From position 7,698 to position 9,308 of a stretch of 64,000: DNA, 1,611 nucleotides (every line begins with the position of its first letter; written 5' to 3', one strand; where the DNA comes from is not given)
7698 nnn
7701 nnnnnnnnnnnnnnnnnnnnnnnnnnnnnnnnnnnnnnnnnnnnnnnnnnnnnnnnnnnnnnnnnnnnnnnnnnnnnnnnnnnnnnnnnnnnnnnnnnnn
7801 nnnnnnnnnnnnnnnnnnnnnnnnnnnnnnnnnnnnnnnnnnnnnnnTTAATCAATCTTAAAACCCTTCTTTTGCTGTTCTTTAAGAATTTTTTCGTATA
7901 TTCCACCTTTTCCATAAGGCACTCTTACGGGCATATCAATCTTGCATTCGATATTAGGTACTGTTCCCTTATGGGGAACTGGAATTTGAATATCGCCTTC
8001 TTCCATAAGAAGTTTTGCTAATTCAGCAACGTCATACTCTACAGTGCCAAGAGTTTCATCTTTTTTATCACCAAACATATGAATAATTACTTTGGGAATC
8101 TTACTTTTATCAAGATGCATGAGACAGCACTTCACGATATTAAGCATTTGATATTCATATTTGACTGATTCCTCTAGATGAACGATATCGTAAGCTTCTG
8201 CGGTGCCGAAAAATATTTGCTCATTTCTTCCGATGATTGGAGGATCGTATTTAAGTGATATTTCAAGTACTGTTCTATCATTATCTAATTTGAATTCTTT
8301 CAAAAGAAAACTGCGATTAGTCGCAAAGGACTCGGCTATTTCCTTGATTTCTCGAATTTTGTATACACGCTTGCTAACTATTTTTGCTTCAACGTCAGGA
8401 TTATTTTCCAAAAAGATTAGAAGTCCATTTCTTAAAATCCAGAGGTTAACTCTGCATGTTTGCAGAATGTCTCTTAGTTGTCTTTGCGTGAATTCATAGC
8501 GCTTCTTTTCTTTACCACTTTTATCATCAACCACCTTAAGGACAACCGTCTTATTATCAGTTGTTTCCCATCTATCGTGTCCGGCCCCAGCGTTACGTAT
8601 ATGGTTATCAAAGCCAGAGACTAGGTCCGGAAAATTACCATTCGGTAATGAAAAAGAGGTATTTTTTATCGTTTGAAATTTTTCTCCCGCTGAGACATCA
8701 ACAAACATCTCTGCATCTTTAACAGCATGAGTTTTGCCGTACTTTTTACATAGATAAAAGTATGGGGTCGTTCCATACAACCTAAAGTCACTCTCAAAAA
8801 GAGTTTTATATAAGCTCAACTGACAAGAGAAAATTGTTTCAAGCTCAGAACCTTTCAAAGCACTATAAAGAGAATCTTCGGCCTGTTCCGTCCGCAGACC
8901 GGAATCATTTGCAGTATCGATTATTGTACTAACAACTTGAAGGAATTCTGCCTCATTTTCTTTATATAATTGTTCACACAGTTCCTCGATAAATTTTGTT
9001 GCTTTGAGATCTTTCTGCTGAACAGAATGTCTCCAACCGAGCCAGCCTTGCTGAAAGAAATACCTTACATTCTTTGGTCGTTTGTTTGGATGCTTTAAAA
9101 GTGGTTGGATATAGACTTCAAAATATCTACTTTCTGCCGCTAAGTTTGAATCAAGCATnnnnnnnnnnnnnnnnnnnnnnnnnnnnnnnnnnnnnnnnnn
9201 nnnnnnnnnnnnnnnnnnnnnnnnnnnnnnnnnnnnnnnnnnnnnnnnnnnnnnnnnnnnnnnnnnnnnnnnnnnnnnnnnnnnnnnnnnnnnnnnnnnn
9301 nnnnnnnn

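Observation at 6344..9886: AT-rich ~3.4-kb island 3' of tRNA-Ser(CGA), carrying a three-gene operon of unknown function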

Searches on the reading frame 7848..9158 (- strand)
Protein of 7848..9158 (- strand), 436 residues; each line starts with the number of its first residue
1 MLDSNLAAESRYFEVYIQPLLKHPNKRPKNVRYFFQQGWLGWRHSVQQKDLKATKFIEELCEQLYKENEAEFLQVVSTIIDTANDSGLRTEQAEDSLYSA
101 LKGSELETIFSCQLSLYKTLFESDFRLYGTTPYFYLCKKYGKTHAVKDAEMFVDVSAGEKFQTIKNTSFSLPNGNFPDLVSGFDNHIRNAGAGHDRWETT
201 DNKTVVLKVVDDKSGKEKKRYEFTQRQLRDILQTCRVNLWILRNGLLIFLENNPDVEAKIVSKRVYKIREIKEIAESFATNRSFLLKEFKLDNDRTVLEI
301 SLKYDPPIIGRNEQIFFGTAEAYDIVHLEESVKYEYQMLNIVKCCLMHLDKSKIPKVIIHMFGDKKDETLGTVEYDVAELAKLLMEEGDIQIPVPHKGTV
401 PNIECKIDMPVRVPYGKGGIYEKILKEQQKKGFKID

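Call 4: search_protein_families(library=pfam, proteins=[window:7848-9158:-], max_evalue=1)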
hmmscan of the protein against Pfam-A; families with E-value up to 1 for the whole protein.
window:7848-9158:- (436 aa): 1 family
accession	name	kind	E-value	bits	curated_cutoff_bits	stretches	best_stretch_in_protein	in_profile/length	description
PF23875.1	DUF7229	-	0.0033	18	27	0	239-288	28-79/90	Domain of unknown function (DUF7229)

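Call 5: search_protein_families(library=padloc, proteins=[window:7848-9158:-], max_evalue=1)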
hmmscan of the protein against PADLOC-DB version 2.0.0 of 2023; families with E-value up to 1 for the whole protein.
window:7848-9158:- (436 aa): 0 families

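Call 6: search_protein_families(library=ncbifam, proteins=[window:7848-9158:-], max_evalue=1)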
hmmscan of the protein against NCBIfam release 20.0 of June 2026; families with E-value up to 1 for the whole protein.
window:7848-9158:- (436 aa): 0 families

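Call 13: find_homologous_proteins(query=window:7848-9158:-, max_evalue=0.001)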
Query window:7848-9158:- (436 aa): 26 proteins with E <= 0.001 among 3072 candidates.
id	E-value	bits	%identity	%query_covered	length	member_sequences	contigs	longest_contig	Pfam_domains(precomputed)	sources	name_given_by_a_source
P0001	8.8e-280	946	95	100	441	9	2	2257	-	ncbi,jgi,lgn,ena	-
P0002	8.3e-266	900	90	100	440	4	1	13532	-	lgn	-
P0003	5.5e-261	884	88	100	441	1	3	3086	-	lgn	-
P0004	6.0e-261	884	88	100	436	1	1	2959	-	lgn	-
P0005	7.0e-260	880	87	100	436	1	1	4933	-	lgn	-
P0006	1.2e-250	850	84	100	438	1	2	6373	-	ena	-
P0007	6.4e-250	847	82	100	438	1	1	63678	-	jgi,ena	-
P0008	1.2e-237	807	80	100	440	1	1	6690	-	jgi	jgi:hypothetical protein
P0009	3.0e-232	789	79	98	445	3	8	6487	-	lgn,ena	-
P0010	2.1e-230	783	77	100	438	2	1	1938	-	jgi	-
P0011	6.5e-228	775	78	99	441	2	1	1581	-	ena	-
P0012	2.7e-225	766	75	97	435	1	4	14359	-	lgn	-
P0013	4.5e-224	762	75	99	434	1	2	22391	-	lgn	-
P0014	4.8e-224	762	75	99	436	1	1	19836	-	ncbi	ncbi:MAG: hypothetical protein WDZ75_01355 [Candidatus Paceibacterota bacterium]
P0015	1.6e-222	757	76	99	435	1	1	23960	-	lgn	-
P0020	5.3e-119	416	44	97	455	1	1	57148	-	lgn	-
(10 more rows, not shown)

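Call 14: find_encoding_contigs(protein=P0007, flank=8000, max_places=3)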
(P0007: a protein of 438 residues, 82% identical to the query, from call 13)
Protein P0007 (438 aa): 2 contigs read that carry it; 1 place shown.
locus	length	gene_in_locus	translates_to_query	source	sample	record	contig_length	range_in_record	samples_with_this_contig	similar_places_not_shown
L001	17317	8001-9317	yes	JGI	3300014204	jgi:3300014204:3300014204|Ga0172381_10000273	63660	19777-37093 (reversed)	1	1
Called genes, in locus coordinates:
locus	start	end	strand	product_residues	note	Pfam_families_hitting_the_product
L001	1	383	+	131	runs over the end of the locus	-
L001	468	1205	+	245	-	PF01797:Y1_Tnp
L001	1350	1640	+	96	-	PF00166:Cpn10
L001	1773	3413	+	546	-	PF00118:Cpn60_TCP1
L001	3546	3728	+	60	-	-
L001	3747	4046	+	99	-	-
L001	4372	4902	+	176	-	PF13453:Zn_ribbon_TFIIB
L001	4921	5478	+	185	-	PF04011:LemA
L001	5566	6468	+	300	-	PF01435:Peptidase_M48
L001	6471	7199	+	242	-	-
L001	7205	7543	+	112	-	PF18924:DUF5674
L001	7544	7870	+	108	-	-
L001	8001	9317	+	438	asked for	-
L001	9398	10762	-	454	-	PF00239:Resolvase, PF07508:Recombinase, PF13408:Zn_ribbon_recom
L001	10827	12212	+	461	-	-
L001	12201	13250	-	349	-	PF02086:MethyltransfD12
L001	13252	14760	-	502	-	PF01726:LexA_DNA_bind, PF00717:Peptidase_S24, PF02086:MethyltransfD12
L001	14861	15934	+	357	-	PF12358:DUF3644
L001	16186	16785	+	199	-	PF10544:T5orf172, PF13455:MUG113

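Call 15: find_encoding_contigs(protein=P0020, flank=8000, max_places=3)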
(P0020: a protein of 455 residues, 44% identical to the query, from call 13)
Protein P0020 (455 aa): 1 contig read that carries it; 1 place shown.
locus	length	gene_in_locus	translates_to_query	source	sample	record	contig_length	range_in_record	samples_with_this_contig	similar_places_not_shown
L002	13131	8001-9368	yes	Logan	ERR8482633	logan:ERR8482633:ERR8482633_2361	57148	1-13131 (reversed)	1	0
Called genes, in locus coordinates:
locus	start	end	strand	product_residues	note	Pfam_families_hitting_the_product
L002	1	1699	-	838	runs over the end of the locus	PF04851:ResIII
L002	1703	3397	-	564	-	PF01555:N6_N4_Mtase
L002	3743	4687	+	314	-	-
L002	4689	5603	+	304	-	PF00589:Phage_integrase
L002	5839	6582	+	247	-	PF11611:DUF4352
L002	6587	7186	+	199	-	PF11611:DUF4352 (weak)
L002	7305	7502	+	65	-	-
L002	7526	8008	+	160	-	-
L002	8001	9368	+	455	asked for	-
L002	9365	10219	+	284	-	-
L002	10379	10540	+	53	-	-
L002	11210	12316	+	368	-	PF14659:Phage_int_SAM_3, PF00589:Phage_integrase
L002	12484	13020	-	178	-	-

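Call 16: find_encoding_contigs(protein=P0015, flank=8000, max_places=3)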
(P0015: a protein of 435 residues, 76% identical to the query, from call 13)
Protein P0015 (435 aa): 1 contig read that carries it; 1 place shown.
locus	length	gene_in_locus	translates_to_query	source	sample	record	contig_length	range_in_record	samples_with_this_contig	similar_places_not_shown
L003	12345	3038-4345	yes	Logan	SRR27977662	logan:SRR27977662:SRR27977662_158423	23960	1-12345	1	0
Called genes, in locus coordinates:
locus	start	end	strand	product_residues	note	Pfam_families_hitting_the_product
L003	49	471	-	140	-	PF13518:HTH_28 (weak)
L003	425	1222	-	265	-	PF01555:N6_N4_Mtase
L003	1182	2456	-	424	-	PF01555:N6_N4_Mtase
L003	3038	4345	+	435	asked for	-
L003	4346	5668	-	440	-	PF00239:Resolvase, PF07508:Recombinase, PF13408:Zn_ribbon_recom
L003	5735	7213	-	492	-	-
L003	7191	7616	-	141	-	-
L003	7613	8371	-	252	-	PF01555:N6_N4_Mtase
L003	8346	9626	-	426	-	PF01555:N6_N4_Mtase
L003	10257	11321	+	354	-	-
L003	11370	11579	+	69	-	PF13560:HTH_31, PF12844:HTH_19, PF01381:HTH_3, PF13413:HTH_25 (faint), PF13443:HTH_26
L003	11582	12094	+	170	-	-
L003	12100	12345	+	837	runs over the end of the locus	PF00012:HSP70, PF06723:MreB_Mbl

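Call 18: find_encoding_contigs(protein=P0002, flank=7000, max_places=2)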
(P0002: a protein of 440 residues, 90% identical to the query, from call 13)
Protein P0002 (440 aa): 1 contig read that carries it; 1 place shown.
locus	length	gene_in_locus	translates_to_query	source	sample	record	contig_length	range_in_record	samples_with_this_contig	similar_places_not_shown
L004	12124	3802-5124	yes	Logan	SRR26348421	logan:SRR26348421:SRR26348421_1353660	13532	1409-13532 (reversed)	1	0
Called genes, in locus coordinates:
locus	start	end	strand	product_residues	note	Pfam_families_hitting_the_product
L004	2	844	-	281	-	?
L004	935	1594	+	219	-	-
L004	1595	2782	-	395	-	PF00579:tRNA-synt_1b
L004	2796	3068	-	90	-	PF18893:DUF5652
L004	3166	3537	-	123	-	-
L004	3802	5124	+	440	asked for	-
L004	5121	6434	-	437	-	PF00239:Resolvase, PF07508:Recombinase, PF13408:Zn_ribbon_recom (faint)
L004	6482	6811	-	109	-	-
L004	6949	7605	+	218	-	PF03575:Peptidase_S51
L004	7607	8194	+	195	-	PF00293:NUDIX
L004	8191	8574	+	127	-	PF13419:HAD_2 (faint)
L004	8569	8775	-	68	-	-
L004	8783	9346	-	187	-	-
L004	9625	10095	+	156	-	PF00293:NUDIX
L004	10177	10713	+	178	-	-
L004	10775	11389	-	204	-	-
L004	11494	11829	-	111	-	-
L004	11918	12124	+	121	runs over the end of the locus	-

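Call 19: find_encoding_contigs(protein=P0013, flank=7000, max_places=2)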
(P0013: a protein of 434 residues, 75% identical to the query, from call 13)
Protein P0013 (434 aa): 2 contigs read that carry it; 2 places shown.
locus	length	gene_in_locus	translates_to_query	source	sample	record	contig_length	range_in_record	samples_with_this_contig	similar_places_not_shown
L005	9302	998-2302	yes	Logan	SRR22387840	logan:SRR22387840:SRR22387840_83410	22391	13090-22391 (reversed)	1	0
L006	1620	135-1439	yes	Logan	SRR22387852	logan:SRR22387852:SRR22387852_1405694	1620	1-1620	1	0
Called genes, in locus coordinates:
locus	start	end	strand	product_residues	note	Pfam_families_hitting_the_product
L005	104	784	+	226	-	-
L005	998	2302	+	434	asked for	-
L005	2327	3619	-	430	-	PF00239:Resolvase, PF07508:Recombinase, PF13408:Zn_ribbon_recom (weak)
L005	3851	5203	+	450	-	-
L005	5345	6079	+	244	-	PF20619:DUF6804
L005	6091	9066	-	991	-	-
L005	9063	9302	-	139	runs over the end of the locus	-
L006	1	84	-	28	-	?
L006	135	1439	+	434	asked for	-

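Call 20: find_encoding_contigs(protein=P0014, flank=7000, max_places=2)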
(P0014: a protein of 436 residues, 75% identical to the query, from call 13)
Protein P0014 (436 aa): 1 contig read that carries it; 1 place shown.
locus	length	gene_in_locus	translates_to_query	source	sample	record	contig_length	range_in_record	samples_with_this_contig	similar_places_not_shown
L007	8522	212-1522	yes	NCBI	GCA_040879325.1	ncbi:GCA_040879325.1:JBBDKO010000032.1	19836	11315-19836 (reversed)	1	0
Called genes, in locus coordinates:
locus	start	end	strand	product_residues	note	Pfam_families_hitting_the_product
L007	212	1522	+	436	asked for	-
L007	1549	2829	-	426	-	PF00239:Resolvase, PF07508:Recombinase, PF13408:Zn_ribbon_recom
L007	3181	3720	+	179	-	-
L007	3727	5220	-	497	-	PF17289:Terminase_6C (faint)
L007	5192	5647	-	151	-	PF13022:HTH_Tnp_1_2, PF01527:HTH_Tnp_1 (faint)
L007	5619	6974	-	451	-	PF02195:ParB_N, PF01555:N6_N4_Mtase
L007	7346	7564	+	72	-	PF12728:HTH_17, PF13411:MerR_1 (weak)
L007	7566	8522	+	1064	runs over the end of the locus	PF13091:PLDc_2, PF00270:DEAD (faint), PF04851:ResIII (weak), PF00176:SNF2-rel_dom, PF00271:Helicase_C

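Call 24: search_solved_structures(query=A1, max_evalue=10)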
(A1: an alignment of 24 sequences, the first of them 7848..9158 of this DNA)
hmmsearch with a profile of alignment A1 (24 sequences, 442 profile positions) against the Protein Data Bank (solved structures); distinct sequences matched with E-value up to 10: 3.
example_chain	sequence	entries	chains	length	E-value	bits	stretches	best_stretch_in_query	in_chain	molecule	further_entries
7f73_A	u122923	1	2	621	0.061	15.1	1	49-138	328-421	MCherry fluorescent protein,Transmembrane protein 120B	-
8xix_A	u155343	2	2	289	0.42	12.3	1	328-410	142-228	D-tagatose 3-epimerase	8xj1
8xiv_A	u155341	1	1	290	0.43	12.3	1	328-410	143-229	D-tagatose 3-epimerase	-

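Call 26: find_encoding_contigs(protein=P0001, flank=8000, max_places=6)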
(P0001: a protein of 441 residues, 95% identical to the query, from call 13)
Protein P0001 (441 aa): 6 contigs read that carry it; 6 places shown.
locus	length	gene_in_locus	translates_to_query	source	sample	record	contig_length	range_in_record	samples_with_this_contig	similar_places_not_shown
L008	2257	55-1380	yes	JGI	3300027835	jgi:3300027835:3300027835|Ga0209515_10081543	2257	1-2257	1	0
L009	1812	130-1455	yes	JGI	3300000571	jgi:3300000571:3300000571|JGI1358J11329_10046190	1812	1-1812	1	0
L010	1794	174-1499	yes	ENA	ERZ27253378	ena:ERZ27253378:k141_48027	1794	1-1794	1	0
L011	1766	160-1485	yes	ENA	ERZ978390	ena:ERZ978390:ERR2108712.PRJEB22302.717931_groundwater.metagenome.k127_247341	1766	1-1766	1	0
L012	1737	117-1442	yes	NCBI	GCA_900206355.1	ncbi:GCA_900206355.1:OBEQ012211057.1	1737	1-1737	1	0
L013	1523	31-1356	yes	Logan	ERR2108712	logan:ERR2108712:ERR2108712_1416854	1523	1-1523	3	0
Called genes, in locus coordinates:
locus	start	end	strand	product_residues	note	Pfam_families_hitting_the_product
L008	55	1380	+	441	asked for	-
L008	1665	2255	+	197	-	?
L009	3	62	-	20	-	?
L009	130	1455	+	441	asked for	-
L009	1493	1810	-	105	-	?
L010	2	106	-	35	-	?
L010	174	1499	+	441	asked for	-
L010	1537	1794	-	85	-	?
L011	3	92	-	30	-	?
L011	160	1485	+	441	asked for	-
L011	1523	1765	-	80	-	?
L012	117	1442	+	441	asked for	-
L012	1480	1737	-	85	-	?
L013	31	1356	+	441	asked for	-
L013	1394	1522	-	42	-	?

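Call 27: find_encoding_contigs(protein=window:7848-9158:-, flank=10000, max_places=6)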
Protein window:7848-9158:- (436 aa): 5 contigs read that carry it; 5 places shown.
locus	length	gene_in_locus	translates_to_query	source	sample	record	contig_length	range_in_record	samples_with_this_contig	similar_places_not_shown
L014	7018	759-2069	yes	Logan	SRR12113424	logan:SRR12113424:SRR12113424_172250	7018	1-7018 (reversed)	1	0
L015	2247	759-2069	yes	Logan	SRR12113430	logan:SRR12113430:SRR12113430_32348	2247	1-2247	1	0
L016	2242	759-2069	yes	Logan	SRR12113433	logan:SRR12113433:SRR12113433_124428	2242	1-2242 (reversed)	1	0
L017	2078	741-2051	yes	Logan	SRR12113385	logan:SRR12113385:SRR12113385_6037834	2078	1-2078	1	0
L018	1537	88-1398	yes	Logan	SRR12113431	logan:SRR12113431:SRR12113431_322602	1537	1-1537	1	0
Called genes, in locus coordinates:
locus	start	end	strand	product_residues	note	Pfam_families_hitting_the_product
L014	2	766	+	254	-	?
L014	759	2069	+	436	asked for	-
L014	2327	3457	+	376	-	-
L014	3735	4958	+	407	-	PF07690:MFS_1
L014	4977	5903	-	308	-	PF00890:FAD_binding_2 (faint), PF01134:GIDA (faint), PF01266:DAO (faint), PF03486:HI0933_like (faint), PF07992:Pyr_redox_2, PF12831:FAD_oxidored (weak), PF13738:Pyr_redox_3, PF00070:Pyr_redox, +1 more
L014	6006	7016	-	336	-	?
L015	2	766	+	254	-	?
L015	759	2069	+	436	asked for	-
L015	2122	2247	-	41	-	?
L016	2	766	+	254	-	?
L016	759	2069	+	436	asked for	-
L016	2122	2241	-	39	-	?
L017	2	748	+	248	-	?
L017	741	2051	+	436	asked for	-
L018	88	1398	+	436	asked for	-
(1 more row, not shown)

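Call 30: predict_structure(alignment_id=A1)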
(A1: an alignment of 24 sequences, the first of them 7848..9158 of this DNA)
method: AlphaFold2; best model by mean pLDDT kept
length: 436 residues; sequences in the alignment: 24
mean_pLDDT: 86.3   pTM: 0.78
mean pLDDT of the five models: 86.3, 85.7, 85.5, 83.7, 82.3
residues with pLDDT >= 90: 206; 70-90: 191; 50-70: 31; < 50: 8
segments of 3 or more residues with pLDDT < 50: 1-4, 192-194
pLDDT, mean of each block of 10 residues (from residue 1): 58 89 80 85 92 96 95 93 88 90 86 92 96 95 88 93 91 89 81 61 77 72 88 96 96 89 82 89 92 95 82 61 78 92 92 93 88 95 79 93 87 83 85 65
secondary structure, 60 per line:
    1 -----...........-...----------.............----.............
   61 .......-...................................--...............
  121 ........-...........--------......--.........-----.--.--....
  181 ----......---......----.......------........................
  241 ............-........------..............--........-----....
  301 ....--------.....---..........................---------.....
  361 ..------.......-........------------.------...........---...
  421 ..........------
elements in order: H6-16 H31-43 H48-67 H69-103 H106-128 H130-140 H149-154 H157-165 H177-180 H185-190 E197-199 E204-210 E217-224 H225-252 H254-261 H268-281 E284-291 E297-304 E313-317 E321-333 H334-346 E356-362 E369-375 H377-384 E404-414 H418-430

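Call 35: search_protein_representatives(alignment_id=A1)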
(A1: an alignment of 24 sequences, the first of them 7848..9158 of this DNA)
Query: 24 sequences, 442 profile positions. Proteins with E-value up to 0.001 (for the whole library): 97; up to 1e-10: 80; up to 1e-30: 70. The best 97 are listed.
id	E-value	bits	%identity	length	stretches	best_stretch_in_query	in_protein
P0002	1.4e-234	795.0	-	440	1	9-441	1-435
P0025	1.2e-183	627.2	-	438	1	1-433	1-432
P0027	3.5e-165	566.3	-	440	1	5-435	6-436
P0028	3.1e-157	540.2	-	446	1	1-427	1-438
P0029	2.8e-147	507.3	-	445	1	1-436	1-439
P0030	2.2e-130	451.6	-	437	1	1-433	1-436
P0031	8.0e-127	439.9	-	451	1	1-438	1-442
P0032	4.5e-126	437.5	-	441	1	1-436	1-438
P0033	2.6e-120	418.5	-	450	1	1-433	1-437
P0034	2.1e-118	412.2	-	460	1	12-433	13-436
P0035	2.1e-114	399.0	-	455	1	1-437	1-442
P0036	1.1e-112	393.3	-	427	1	9-433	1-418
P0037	2.8e-111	388.7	-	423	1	12-435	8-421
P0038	1.7e-110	386.1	-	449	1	1-436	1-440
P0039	2.6e-109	382.2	-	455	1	8-435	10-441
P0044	5.6e-104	364.6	-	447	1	10-433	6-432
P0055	3.9e-95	335.5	-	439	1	2-433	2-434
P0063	1.5e-84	300.6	-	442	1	14-437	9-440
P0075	2.1e-61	224.3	-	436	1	17-407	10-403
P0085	8.1e-43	163.1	-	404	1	17-393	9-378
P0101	6.5e-19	84.3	-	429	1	17-433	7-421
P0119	1.0e-04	37.5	-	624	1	80-428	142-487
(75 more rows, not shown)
